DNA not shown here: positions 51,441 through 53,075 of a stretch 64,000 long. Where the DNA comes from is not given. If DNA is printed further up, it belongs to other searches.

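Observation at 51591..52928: In-frame Maf::M48-lipoprotein fusion across a lipobox signal peptide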

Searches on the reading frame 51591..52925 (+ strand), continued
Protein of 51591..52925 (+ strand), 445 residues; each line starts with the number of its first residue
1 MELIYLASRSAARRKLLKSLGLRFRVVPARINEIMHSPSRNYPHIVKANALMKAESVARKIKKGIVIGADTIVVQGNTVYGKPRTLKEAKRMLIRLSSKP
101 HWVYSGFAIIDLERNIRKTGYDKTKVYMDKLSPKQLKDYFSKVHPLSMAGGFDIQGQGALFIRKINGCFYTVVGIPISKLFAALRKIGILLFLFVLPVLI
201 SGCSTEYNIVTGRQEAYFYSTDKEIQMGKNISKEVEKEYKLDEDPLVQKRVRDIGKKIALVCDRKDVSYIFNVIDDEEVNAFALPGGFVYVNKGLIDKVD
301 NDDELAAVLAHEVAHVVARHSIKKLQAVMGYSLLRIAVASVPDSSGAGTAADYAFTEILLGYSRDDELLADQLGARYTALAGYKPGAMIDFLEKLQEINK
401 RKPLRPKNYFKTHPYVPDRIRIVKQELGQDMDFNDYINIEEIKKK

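Call 33: find_homologous_proteins(query=P0245, max_evalue=1e-20)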
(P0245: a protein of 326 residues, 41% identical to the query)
Query P0245 (326 aa): 5393 proteins with E <= 1e-20 among 8000 candidates; the best 120 are listed.
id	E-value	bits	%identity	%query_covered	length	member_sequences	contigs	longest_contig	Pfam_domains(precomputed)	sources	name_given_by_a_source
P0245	7.1e-220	747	100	100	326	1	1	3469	PF02643.21,PF02545.20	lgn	-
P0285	3.5e-122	426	57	99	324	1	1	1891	PF02643.21,PF02545.20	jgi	jgi:septum formation protein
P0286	2.3e-114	400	54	100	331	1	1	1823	PF02643.21,PF02545.20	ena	-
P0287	1.4e-103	364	52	100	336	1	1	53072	PF02643.21,PF02545.20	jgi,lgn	-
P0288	6.8e-101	356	52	100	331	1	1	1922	PF02643.21,PF02545.20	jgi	jgi:septum formation protein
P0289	1.5e-100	355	53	100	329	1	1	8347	PF02643.21,PF02545.20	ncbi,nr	ncbi:MAG: septum formation protein Maf [Candidatus Omnitrophica bacterium]|nr:septum formation prote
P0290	2.0e-100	354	52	100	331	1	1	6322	PF02643.21,PF02545.20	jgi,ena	-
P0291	3.4e-100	353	51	100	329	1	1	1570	PF02643.21,PF02545.20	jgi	jgi:septum formation protein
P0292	5.4e-100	353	52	100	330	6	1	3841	PF02643.21,PF02545.20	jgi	-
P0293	1.6e-98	348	52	100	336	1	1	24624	PF02643.21,PF02545.20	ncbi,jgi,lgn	-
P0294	2.7e-98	347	51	100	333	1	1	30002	PF02643.21,PF02545.20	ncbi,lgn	-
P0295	4.5e-97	343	52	100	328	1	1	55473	PF02643.21,PF02545.20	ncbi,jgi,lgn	-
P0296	6.5e-97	343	50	100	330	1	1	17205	PF02643.21,PF02545.20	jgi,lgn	-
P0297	2.5e-96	341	51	99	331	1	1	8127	PF02643.21,PF02545.20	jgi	-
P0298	5.7e-96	339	50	100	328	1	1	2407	PF02643.21,PF02545.20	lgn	-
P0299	8.4e-96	339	51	100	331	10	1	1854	PF02643.21,PF02545.20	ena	-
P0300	1.0e-95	339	48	100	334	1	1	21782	PF02643.21,PF02545.20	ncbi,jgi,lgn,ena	-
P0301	6.6e-93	329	50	100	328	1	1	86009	PF02643.21,PF02545.20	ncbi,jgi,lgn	-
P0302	8.8e-81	290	66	62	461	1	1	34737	PF01435.25,PF02545.20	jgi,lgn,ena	-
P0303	2.2e-80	288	65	62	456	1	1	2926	PF01435.25,PF02545.20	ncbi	-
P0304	5.1e-80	287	66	62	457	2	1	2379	PF01435.25,PF02545.20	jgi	jgi:septum formation protein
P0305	1.2e-79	286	67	62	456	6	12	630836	PF01435.25,PF02545.20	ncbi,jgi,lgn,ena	jgi:septum formation protein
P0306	1.4e-79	286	64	62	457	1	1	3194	PF01435.25,PF02545.20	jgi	jgi:septum formation protein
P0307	1.6e-79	285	65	62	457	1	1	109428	PF01435.25,PF02545.20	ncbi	-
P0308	2.1e-79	285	65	62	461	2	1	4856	PF01435.25,PF02545.20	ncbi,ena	-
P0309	3.6e-79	284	65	62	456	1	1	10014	PF01435.25,PF02545.20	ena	-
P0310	5.4e-79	284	66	62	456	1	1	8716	PF01435.25,PF02545.20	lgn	-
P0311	5.7e-79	284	65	62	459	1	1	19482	PF01435.25,PF02545.20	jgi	jgi:septum formation protein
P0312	9.6e-79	283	63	62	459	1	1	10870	PF01435.25,PF02545.20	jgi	jgi:septum formation protein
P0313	1.0e-78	283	64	62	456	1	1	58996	PF01435.25,PF02545.20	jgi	jgi:septum formation protein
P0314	1.0e-78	283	64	62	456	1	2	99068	PF01435.25,PF02545.20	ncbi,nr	ncbi:MAG: septum formation protein Maf [Candidatus Omnitrophica bacterium]|nr:septum formation prote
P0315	4.6e-78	281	53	83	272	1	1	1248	PF02643.21,PF02545.20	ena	-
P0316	4.8e-78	281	65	62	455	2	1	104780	PF01435.25,PF02545.20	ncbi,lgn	-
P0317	5.6e-78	280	63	62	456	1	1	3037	PF01435.25,PF02545.20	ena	-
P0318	6.7e-78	280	65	62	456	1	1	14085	PF01435.25,PF02545.20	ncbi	ncbi:MAG: Maf family nucleotide pyrophosphatase [Candidatus Omnitrophota bacterium]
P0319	1.0e-77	279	63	62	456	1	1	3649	PF01435.25,PF02545.20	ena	-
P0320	1.3e-77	279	64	62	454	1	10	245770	PF01435.25,PF02545.20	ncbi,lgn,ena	-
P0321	1.9e-77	279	64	62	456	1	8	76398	PF01435.25,PF02545.20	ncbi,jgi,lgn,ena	jgi:septum formation protein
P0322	2.3e-77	278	67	58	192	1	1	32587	PF02545.20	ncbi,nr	ncbi:MAG: septum formation protein Maf [Candidatus Omnitrophica bacterium]|nr:septum formation prote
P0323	2.7e-77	278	67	58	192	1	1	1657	PF02545.20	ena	-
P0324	2.8e-77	278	63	62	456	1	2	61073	PF01435.25,PF02545.20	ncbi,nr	ncbi:MAG: septum formation protein Maf [Candidatus Omnitrophica bacterium]|nr:septum formation prote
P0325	4.1e-77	278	63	62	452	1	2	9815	PF01435.25,PF02545.20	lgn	-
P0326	6.7e-77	277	64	62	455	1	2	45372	PF01435.25,PF02545.20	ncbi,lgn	-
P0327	1.7e-76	275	65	58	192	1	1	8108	PF02545.20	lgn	-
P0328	4.3e-76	274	63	62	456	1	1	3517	PF01435.25,PF02545.20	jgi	jgi:septum formation protein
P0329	5.5e-76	274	63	63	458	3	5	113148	PF01435.25,PF02545.20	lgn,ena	-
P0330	9.5e-76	273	62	62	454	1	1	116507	PF01435.25,PF02545.20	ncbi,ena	ncbi:MAG: Maf family nucleotide pyrophosphatase [Candidatus Omnitrophota bacterium]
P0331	1.7e-75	272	62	62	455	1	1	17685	PF01435.25,PF02545.20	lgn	-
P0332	2.2e-75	272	64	58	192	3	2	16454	PF02545.20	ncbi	-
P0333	1.2e-74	269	62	62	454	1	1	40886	PF01435.25,PF02545.20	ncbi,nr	ncbi:MAG: septum formation protein Maf [Candidatus Omnitrophica bacterium]|nr:septum formation prote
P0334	3.4e-74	268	66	58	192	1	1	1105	PF02545.20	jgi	jgi:septum formation protein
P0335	4.0e-74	268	66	58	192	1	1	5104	PF02545.20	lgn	-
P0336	4.7e-74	267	66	58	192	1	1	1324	PF02545.20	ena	-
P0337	5.9e-74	267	65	58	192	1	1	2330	PF02545.20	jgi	jgi:septum formation protein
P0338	1.2e-73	266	65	58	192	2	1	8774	PF02545.20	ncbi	-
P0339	3.1e-73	265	63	58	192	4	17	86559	PF02545.20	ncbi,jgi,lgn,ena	-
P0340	3.9e-73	264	62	62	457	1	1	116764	PF01435.25,PF02545.20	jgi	jgi:septum formation protein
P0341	4.0e-73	264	62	59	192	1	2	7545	PF02545.20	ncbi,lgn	ncbi:MAG: Maf family protein [Candidatus Omnitrophota bacterium]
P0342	6.0e-73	264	63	58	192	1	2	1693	PF02545.20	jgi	jgi:septum formation protein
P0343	6.2e-73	264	65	58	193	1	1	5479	PF02545.20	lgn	-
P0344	9.0e-73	263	65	58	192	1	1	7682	PF02545.20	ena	-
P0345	1.8e-72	262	61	62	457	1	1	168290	PF01435.25,PF02545.20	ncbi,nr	ncbi:MAG: septum formation protein Maf [Candidatus Omnitrophica bacterium]|nr:septum formation prote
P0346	2.2e-72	262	66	58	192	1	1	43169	PF02545.20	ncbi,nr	ncbi:MAG: septum formation protein Maf [Candidatus Omnitrophica bacterium]|nr:septum formation prote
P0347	2.9e-72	262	64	58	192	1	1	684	PF02545.20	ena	-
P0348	4.3e-72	261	64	59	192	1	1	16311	PF02545.20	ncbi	-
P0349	4.6e-72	261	64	58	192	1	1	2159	PF02545.20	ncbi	-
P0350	4.9e-72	261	62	62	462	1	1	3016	PF01435.25,PF02545.20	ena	-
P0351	8.0e-72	260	63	57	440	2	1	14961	PF01435.25,PF02545.20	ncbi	-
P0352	9.0e-72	260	62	58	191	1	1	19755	PF02545.20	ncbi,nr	ncbi:MAG: septum formation protein Maf [Candidatus Omnitrophica bacterium]|nr:septum formation prote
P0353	9.4e-72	260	62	59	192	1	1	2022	PF02545.20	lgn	-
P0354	1.8e-70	256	62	59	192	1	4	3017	PF02545.20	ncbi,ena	-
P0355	4.0e-70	255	61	58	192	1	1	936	PF02545.20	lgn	-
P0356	9.4e-70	253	61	59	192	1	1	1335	PF02545.20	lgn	-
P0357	1.3e-69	253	62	59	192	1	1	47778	PF02545.20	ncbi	-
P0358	1.9e-69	252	61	58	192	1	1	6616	PF02545.20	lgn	-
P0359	2.2e-69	252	60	59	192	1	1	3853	PF02545.20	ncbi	-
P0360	2.7e-69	252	59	59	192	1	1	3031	PF02545.20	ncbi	-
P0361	1.1e-68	250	64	57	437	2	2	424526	PF01435.25,PF02545.20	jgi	jgi:septum formation protein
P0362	1.3e-68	250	58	62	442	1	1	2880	PF01435.25,PF02545.20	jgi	-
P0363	1.6e-68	249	63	58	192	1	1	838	PF02545.20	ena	-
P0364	1.7e-68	249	63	59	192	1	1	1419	PF02545.20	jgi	jgi:septum formation protein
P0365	3.5e-68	248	60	57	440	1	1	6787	PF01435.25,PF02545.20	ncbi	-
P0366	6.5e-68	247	61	59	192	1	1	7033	PF02545.20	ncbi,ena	-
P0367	7.5e-68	247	61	59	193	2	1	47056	PF02545.20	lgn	-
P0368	8.5e-68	247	58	62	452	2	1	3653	PF01435.25,PF02545.20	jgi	jgi:septum formation protein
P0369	9.3e-68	247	64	59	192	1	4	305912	PF02545.20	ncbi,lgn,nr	ncbi:MAG: septum formation protein Maf [Candidatus Omnitrophica bacterium]|nr:septum formation prote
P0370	9.7e-68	247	61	59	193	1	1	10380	PF02545.20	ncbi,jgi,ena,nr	ncbi:MAG: septum formation protein Maf [Elusimicrobia bacterium]|nr:septum formation protein Maf [El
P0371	1.0e-67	247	59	59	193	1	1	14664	PF02545.20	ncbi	-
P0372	1.1e-67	247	60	59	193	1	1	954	PF02545.20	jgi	jgi:septum formation protein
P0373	2.0e-67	246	61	62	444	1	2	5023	PF01435.25,PF02545.20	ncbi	-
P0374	2.8e-67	245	61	59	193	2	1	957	PF02545.20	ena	-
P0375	2.9e-67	245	57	62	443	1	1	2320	PF01435.25,PF02545.20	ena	-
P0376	3.5e-67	245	60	59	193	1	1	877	PF02545.20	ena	-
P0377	4.0e-67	245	61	58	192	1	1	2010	PF02545.20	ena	-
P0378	8.2e-67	244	62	59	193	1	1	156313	PF02545.20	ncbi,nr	ncbi:MAG: septum formation protein Maf [Candidatus Omnitrophica bacterium]|nr:septum formation prote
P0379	8.8e-67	244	57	62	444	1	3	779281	PF01435.25,PF02545.20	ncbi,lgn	-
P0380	1.1e-66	243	61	58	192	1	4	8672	PF02545.20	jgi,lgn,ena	-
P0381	1.6e-66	243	61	58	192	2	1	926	PF02545.20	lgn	-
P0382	1.7e-66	243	60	59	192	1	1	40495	PF02545.20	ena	-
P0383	3.4e-66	242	61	59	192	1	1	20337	PF02545.20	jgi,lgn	-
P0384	3.8e-66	242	60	59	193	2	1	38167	PF02545.20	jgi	jgi:septum formation protein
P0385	5.9e-66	241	60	59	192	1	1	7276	PF02545.20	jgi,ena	-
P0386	7.1e-66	241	61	59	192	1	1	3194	PF02545.20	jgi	jgi:septum formation protein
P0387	7.3e-66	241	59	58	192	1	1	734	PF02545.20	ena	-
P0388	7.5e-66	241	61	58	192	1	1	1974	PF02545.20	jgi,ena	-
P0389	7.7e-66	240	61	59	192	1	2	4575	PF02545.20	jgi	jgi:septum formation protein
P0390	9.1e-66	240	58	62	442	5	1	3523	PF01435.25,PF02545.20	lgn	-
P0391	9.3e-66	240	60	59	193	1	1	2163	PF02545.20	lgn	-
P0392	1.1e-65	240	61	58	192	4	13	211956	PF02545.20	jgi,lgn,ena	-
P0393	1.1e-65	240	61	58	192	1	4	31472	PF02545.20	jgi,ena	-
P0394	1.2e-65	240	61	59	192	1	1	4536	PF02545.20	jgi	-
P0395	1.3e-65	240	59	59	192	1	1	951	PF02545.20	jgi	jgi:septum formation protein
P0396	1.5e-65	239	50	74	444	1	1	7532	PF01435.25,PF02545.20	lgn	-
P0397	1.7e-65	239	55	62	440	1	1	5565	PF01435.25,PF02545.20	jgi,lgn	-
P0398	1.8e-65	239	59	59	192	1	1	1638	PF02545.20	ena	-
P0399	1.8e-65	239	61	59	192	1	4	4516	PF02545.20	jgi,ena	-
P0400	1.9e-65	239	61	59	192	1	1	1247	PF02545.20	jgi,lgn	jgi:septum formation protein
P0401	2.0e-65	239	60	58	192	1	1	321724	PF02545.20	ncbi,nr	ncbi:MAG: septum formation protein Maf [Candidatus Omnitrophica bacterium]|nr:septum formation prote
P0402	2.1e-65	239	60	59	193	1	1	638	PF02545.20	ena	-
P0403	2.5e-65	239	60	59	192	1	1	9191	PF02545.20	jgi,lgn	-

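Call 35: find_encoding_contigs(protein=P0369, flank=5000, max_places=1)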
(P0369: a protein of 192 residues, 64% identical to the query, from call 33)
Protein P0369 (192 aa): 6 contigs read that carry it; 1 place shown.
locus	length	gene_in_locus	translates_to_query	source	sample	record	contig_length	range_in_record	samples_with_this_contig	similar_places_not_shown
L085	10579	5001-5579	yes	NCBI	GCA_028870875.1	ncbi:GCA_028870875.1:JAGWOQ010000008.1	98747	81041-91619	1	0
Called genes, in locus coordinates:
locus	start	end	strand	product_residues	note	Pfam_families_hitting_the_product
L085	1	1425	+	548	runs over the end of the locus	PF13187:Fer4_9 (faint), PF00037:Fer4 (faint), PF12837:Fer4_6 (faint), PF12838:Fer4_7 (weak), PF13237:Fer4_10 (weak), PF13247:Fer4_11, PF04976:DmsC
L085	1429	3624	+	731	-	PF04879:Molybdop_Fe4S4, PF00384:Molybdopterin, PF01568:Molydop_binding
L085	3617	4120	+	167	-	PF03473:MOSC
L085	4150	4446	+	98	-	-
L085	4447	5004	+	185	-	PF00156:Pribosyltran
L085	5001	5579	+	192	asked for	PF02545:Maf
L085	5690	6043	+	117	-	PF02643:DUF192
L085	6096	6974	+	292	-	PF02518:HATPase_c, PF13581:HATPase_c_2 (weak)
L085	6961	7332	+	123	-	PF00072:Response_reg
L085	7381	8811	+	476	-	PF13231:PMT_2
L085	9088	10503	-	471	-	PF00890:FAD_binding_2 (weak), PF01494:FAD_binding_3 (faint), PF03486:HI0933_like (faint), PF07992:Pyr_redox_2, PF12831:FAD_oxidored (weak), PF13450:NAD_binding_8 (weak), PF00070:Pyr_redox, PF02852:Pyr_redox_dim, +1 more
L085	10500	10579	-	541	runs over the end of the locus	PF00364:Biotin_lipoyl, PF02749:QRPTase_N (faint), PF25917:BSH_RND (faint), PF25919:BSH_CusB (faint), PF25973:BSH_CzcB (faint), PF00364:Biotin_lipoyl, PF02817:E3_binding, PF00198:2-oxoacid_dh, +1 more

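Call 36: find_encoding_contigs(protein=P0401, flank=5000, max_places=1)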
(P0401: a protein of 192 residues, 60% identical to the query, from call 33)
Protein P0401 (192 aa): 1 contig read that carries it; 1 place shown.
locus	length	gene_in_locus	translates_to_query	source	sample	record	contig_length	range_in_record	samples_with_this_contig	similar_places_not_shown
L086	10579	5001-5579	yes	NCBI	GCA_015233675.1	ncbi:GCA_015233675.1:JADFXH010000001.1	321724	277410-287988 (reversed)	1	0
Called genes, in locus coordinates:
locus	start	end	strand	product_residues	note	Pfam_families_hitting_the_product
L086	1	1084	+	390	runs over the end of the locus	PF01168:Ala_racemase_N, PF00842:Ala_racemase_C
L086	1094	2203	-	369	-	PF03739:LptF_LptG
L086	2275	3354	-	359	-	PF03739:LptF_LptG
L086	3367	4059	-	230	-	PF18912:DZR_2 (faint), PF00156:Pribosyltran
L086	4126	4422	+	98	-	-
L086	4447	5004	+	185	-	PF00156:Pribosyltran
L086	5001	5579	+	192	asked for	PF02545:Maf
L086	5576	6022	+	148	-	PF02643:DUF192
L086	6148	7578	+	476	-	PF13231:PMT_2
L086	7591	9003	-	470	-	PF03486:HI0933_like (faint), PF07992:Pyr_redox_2, PF12831:FAD_oxidored (weak), PF13450:NAD_binding_8 (weak), PF13738:Pyr_redox_3 (faint), PF00070:Pyr_redox, PF02852:Pyr_redox_dim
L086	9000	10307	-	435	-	PF00364:Biotin_lipoyl, PF25984:BSH_YknX (weak), PF02817:E3_binding, PF00198:2-oxoacid_dh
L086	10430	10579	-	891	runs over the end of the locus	PF28598:PDH_E1_N, PF00456:Transketolase_N, PF17831:PDH_E1_M, PF22613:Transketolase_C_1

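Call 37: find_encoding_contigs(protein=P0301, flank=5000, max_places=1)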
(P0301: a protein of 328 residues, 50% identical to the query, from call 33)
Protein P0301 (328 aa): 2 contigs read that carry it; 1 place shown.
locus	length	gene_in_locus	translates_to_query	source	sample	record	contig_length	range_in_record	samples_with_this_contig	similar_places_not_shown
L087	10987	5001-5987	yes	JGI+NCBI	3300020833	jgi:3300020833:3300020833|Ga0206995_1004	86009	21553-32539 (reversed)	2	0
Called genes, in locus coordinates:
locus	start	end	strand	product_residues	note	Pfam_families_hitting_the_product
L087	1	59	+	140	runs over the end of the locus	PF02472:ExbD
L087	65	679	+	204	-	PF03544:TonB_C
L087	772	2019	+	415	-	PF02899:Phage_int_SAM_1 (weak), PF00589:Phage_integrase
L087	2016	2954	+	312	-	PF00589:Phage_integrase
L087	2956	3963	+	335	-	PF02899:Phage_int_SAM_1 (weak), PF13495:Phage_int_SAM_4 (faint), PF00589:Phage_integrase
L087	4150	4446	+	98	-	-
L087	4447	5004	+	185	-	PF00156:Pribosyltran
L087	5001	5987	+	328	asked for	PF02545:Maf, PF02643:DUF192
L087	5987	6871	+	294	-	PF02518:HATPase_c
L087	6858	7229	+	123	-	PF00072:Response_reg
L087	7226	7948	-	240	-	PF13641:Glyco_tranf_2_3 (weak), PF00535:Glycos_transf_2, PF10111:Glyco_tranf_2_2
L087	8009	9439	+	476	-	PF13231:PMT_2 (weak)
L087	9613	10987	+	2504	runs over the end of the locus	-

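Call 49: find_encoding_contigs(protein=P0322, flank=4000, max_places=1)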
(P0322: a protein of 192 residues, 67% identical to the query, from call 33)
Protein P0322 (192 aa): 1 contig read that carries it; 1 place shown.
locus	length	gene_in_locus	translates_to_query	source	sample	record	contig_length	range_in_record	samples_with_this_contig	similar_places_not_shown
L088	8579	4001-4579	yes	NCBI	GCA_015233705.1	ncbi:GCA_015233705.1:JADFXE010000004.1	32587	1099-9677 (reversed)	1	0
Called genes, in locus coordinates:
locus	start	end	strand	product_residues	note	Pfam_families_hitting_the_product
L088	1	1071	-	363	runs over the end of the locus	PF03739:LptF_LptG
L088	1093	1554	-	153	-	PF00156:Pribosyltran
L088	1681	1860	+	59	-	-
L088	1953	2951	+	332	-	-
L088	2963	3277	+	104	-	-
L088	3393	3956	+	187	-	PF00156:Pribosyltran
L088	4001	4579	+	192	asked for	PF02545:Maf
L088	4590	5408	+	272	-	PF01435:Peptidase_M48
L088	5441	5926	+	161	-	PF02643:DUF192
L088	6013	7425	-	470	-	PF00890:FAD_binding_2 (faint), PF01134:GIDA (weak), PF01262:AlaDh_PNT_C (faint), PF07992:Pyr_redox_2, PF12831:FAD_oxidored (weak), PF13450:NAD_binding_8 (weak), PF00070:Pyr_redox, PF02852:Pyr_redox_dim, +3 more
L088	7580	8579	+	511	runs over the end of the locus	PF01040:UbiA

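Call 50: find_encoding_contigs(protein=P0339, flank=4000, max_places=1)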
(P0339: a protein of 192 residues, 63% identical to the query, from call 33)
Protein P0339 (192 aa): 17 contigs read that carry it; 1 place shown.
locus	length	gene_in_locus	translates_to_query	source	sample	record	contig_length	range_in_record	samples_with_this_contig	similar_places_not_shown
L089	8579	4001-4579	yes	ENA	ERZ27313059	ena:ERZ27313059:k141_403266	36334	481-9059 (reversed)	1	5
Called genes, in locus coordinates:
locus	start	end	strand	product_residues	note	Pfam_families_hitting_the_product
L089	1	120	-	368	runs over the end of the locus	PF03739:LptF_LptG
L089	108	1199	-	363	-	PF03739:LptF_LptG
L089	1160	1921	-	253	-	PF18912:DZR_2, PF14681:UPRTase (weak)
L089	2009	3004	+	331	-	-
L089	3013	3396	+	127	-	-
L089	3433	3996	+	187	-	PF00156:Pribosyltran (weak)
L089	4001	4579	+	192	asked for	PF02545:Maf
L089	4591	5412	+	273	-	PF01435:Peptidase_M48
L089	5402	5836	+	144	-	PF02643:DUF192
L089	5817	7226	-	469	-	PF00890:FAD_binding_2 (faint), PF07992:Pyr_redox_2, PF12831:FAD_oxidored (weak), PF00070:Pyr_redox, PF02852:Pyr_redox_dim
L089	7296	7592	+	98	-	-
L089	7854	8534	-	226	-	PF13428:TPR_14 (faint), PF14559:TPR_19 (faint)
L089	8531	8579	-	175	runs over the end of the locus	?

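Call 51: find_encoding_contigs(protein=P0305, flank=4000, max_places=1)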
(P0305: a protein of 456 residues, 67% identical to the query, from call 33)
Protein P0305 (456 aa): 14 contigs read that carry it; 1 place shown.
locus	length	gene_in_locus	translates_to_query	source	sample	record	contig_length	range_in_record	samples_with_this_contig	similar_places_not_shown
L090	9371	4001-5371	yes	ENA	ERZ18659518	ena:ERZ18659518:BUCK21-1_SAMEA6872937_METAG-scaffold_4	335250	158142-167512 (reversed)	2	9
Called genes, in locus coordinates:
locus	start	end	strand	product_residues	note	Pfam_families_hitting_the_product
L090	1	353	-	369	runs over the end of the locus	PF03739:LptF_LptG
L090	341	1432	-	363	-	PF03739:LptF_LptG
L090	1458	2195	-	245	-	PF18912:DZR_2, PF14681:UPRTase (faint)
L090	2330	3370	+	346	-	-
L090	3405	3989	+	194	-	PF00156:Pribosyltran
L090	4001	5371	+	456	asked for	PF02545:Maf, PF01435:Peptidase_M48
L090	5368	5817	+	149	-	PF02643:DUF192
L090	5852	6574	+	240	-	PF06629:MipA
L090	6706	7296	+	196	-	-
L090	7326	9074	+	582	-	PF03958:Secretin_N, PF00263:Secretin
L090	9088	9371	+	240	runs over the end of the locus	PF00515:TPR_1 (faint), PF07719:TPR_2 (faint), PF13414:TPR_11 (weak)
